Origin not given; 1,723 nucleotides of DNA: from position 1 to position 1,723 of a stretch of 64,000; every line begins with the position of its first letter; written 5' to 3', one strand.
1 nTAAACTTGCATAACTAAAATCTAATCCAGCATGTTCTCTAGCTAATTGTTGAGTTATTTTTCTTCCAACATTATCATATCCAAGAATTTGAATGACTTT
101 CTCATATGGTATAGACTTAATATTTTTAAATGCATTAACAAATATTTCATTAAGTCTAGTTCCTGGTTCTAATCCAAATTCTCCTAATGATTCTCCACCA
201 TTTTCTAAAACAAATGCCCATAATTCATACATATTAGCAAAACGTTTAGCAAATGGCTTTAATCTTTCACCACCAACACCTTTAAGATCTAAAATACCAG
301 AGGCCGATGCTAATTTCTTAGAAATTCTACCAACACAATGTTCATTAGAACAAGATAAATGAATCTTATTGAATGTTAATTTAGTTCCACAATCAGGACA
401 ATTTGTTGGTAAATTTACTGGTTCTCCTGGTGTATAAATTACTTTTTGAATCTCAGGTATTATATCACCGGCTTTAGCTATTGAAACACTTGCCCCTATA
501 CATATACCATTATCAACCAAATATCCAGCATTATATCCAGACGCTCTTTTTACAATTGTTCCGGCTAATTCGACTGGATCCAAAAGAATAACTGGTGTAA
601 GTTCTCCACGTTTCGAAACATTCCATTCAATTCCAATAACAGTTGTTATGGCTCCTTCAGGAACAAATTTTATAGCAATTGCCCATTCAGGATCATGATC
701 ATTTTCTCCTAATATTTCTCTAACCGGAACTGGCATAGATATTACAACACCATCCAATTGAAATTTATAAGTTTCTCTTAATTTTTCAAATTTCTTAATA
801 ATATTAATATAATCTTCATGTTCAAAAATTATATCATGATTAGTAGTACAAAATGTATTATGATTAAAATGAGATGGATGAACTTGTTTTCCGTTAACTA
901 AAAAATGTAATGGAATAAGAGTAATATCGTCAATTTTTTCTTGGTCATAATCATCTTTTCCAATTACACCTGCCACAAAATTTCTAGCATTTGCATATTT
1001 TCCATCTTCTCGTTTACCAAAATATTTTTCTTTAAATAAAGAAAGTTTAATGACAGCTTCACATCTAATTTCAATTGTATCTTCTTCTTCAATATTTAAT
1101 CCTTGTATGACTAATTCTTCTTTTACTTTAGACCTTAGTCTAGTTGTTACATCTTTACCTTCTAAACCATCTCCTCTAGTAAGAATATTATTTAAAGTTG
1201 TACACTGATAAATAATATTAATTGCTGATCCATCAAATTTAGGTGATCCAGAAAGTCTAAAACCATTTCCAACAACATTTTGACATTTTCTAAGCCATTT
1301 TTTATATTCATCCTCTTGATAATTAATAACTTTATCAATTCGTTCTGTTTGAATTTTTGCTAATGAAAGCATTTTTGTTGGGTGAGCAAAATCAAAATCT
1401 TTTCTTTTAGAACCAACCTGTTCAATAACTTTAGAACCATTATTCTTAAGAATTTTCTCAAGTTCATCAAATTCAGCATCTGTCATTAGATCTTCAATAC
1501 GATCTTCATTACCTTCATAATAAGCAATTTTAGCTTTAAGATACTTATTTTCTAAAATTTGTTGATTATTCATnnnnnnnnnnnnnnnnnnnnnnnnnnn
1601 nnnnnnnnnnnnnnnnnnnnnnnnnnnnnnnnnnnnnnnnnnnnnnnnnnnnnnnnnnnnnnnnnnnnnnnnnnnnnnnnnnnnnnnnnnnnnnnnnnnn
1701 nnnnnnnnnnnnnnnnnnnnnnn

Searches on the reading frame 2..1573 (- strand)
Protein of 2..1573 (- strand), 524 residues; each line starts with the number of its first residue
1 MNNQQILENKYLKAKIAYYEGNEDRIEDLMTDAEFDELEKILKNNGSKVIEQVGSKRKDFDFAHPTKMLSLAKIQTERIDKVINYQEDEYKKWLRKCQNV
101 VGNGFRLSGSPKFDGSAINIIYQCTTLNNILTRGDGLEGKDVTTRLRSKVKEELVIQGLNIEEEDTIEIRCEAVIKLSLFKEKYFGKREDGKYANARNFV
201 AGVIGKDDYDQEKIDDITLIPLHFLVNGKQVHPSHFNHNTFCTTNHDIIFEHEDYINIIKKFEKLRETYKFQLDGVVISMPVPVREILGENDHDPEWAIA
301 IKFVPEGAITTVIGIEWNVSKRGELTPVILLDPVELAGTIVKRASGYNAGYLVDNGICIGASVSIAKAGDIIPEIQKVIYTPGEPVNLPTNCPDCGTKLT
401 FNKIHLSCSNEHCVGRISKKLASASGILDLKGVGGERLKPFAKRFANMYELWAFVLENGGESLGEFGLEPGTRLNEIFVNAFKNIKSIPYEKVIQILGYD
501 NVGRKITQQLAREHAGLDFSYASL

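Call 5: search_protein_families(library=pfam, proteins=[window:2-1573:-], max_evalue=0.01)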
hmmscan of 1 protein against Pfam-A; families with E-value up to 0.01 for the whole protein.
window:2-1573:- (524 aa): 2 families
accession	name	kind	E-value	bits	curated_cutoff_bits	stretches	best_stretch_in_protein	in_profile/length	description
PF01653.23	DNA_ligase_aden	-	3e-29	102.8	27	1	63-306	8-253/253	NAD-dependent DNA ligase adenylation domain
PF03120.22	DNA_ligase_OB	-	1.4e-20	73.4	32.9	1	310-380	2-72/79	NAD-dependent DNA ligase OB-fold domain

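Call 6: search_solved_structures(query=window:2-1573:-, show_alignments=2)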
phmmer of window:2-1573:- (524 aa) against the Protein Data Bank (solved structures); distinct sequences matched with E-value up to 0.001: 28.
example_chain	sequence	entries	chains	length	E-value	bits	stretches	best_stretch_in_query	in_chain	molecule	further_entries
3sgi_A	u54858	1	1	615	1.4e-36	129.2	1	84-519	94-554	DNA ligase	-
4glx_A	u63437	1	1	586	4.7e-34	120.9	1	32-512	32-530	DNA ligase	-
2owo_A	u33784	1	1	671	7.4e-34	120.3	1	32-512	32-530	DNA ligase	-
5tt5_A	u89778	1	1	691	3.5e-33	118.1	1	32-512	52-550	DNA ligase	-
1v9p_A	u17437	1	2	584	2.2e-28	102.2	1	257-518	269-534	DNA ligase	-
8ak4_A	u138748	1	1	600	9e-27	96.9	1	266-518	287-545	DNA ligase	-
1dgs_A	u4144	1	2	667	4.8e-21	78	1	265-518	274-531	DNA LIGASE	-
9hu3_A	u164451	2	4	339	3.4e-15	58.7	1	102-377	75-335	DNA ligase (NAD(+))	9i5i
6kdu_A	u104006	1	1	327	1.1e-12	50.4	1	81-306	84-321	DNA ligase A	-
6kkv_A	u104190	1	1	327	1.1e-12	50.4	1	81-306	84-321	DNA ligase A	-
6kjm_A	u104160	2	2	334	1.2e-12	50.2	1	81-306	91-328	DNA ligase A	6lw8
6krh_A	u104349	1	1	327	1.5e-12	50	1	81-306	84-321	DNA ligase A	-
1zau_A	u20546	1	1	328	2.1e-12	49.5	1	81-306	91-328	DNA ligase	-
7k72_A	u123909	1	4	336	2.3e-12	49.4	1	81-306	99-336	DNA ligase A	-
6ksc_A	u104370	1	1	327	3e-12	49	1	81-306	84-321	DNA ligase A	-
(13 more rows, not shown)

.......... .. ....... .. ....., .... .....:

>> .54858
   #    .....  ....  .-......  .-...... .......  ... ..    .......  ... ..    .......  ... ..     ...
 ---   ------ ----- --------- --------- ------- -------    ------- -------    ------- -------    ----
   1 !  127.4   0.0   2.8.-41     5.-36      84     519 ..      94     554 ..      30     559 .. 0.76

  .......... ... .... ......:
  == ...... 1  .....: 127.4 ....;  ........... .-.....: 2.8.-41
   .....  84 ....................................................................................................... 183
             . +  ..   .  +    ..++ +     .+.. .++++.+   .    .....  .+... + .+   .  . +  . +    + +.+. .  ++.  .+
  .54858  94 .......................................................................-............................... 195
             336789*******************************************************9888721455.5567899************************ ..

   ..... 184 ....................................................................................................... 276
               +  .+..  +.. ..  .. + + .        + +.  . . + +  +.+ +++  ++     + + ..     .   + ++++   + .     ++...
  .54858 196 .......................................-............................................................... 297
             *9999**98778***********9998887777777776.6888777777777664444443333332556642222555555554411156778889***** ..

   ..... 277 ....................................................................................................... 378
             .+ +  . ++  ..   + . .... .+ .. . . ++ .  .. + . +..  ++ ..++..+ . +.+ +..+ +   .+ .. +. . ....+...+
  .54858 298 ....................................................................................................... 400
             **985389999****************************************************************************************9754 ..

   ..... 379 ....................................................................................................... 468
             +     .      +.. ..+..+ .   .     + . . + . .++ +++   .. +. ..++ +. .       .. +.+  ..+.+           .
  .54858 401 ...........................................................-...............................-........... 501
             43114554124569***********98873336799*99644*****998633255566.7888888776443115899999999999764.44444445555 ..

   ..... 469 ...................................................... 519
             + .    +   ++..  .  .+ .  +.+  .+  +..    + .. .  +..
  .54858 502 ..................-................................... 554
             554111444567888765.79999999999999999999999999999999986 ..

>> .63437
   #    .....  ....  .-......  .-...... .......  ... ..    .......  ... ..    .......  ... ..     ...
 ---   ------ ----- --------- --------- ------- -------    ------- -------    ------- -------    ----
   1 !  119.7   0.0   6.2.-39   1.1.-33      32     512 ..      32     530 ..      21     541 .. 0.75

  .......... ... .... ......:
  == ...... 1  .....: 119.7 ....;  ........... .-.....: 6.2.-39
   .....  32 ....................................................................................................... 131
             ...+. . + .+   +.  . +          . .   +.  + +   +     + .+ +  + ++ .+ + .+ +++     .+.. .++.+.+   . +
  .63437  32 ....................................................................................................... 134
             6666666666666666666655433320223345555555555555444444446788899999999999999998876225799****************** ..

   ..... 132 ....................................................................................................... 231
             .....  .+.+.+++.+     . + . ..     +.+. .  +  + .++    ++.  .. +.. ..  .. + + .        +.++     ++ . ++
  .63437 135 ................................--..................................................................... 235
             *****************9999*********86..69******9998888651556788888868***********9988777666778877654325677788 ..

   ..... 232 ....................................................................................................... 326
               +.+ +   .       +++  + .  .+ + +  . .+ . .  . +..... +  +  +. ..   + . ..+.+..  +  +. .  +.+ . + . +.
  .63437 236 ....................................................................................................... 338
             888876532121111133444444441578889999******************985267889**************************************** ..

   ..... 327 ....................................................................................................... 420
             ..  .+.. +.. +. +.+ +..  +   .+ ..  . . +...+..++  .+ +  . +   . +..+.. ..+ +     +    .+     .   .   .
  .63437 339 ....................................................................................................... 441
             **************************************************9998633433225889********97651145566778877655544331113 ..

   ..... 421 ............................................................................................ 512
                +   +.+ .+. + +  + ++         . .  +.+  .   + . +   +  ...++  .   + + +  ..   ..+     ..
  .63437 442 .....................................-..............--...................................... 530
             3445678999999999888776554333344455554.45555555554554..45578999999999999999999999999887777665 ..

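Call 8: search_dna_similar(query=window:2-1573:-, collection=phages, mode=protein, max_rows=30)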
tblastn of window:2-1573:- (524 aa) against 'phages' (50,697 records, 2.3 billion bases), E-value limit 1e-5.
Records with a match: 1243; places in all: 1244; records where one place covers at least 80% of the query: 154.
Best place of each record, by identity: <60% 1243.
By first word of the organism name: Vibrio 371; Salmonella 266; Escherichia 132; Klebsiella 88; Pseudomonas 45; Erwinia 44; Bacteriophage 41; Aeromonas 29; Ralstonia 16; Rhizobium 15; and 50 more.
By host as written in the record: - 390; Escherichia coli 43; Salmonella enterica subsp. enterica serovar Enteritidis PT1 39; Vibrio harveyi BAA-1116 36; Erwinia amylovora 35; Klebsiella pneumoniae 28; Salmonella sp. 25; Salmonella enterica 22; and 268 more.
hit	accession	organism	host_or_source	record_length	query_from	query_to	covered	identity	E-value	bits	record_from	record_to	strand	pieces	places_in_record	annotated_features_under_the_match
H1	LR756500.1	uncultured phage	metagenomic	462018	1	524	99%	35.6%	2e-37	281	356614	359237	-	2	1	record has no annotation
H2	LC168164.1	Tenacibaculum phage pT24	Tenacibaculum sp.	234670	14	518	96%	29.7%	2e-42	168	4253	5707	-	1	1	DNA Ligase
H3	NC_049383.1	Tenacibaculum phage pT24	Tenacibaculum sp.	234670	14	518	96%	29.7%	2e-42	168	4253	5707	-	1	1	NAD-dependent DNA ligase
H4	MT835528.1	Bacteriophage sp.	human fecal samples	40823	18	518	96%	29.0%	4e-45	176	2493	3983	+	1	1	record has no annotation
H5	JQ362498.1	Sphingomonas phage PAU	Sphingomonas paucimobilis, Felix ...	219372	5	458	87%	31.8%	3e-38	155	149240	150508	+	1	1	206: gp206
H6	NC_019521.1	Sphingomonas phage PAU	Sphingomonas paucimobilis, Felix ...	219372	5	458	87%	31.8%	3e-38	155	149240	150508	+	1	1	206: NAD-dependent DNA ligase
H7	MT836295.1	Bacteriophage sp.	human fecal samples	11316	18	518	96%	27.9%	1e-33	141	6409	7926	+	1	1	record has no annotation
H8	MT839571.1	Bacteriophage sp.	human fecal samples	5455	30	512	92%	28.5%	1e-38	156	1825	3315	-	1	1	record has no annotation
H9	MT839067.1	Bacteriophage sp.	human fecal samples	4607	18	511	94%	27.7%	3e-37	152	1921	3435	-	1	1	record has no annotation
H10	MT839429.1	Bacteriophage sp.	human fecal samples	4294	13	503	94%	27.6%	3e-27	122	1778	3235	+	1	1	record has no annotation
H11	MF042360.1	Pseudomonas phage Phabio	Pseudomonas fluorescens SBW25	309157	17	511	94%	27.3%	2e-33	141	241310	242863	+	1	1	putative DNA ligase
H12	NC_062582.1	Pseudomonas phage Phabio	Pseudomonas fluorescens SBW25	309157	17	511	94%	27.3%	2e-33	141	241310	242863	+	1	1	NAD-dependent DNA ligase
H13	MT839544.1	Bacteriophage sp.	human fecal samples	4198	18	518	96%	26.9%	2e-35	147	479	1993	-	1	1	record has no annotation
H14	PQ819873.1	Streptococcus phage vB_SagM-GXN1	Streptococcus agalactiae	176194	5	499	94%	27.2%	6e-35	145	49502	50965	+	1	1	NAD-dependent DNA ligase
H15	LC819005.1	Ralstonia phage FLC1-1B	Ralstonia pseudosolanacearum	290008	7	517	98%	26.1%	2e-32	138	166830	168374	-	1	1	putative DNA ligase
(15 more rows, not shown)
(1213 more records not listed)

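Call 11: get_annotated_region(hit=H1, flank=3000)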
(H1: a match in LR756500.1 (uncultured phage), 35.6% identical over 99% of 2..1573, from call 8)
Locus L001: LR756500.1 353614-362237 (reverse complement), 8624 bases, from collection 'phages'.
description: uncultured phage genome assembly, chromosome: 1.
organism: uncultured phage (NCBI taxid 278008)
taxonomy: Viruses; environmental samples
host: -; source: metagenomic; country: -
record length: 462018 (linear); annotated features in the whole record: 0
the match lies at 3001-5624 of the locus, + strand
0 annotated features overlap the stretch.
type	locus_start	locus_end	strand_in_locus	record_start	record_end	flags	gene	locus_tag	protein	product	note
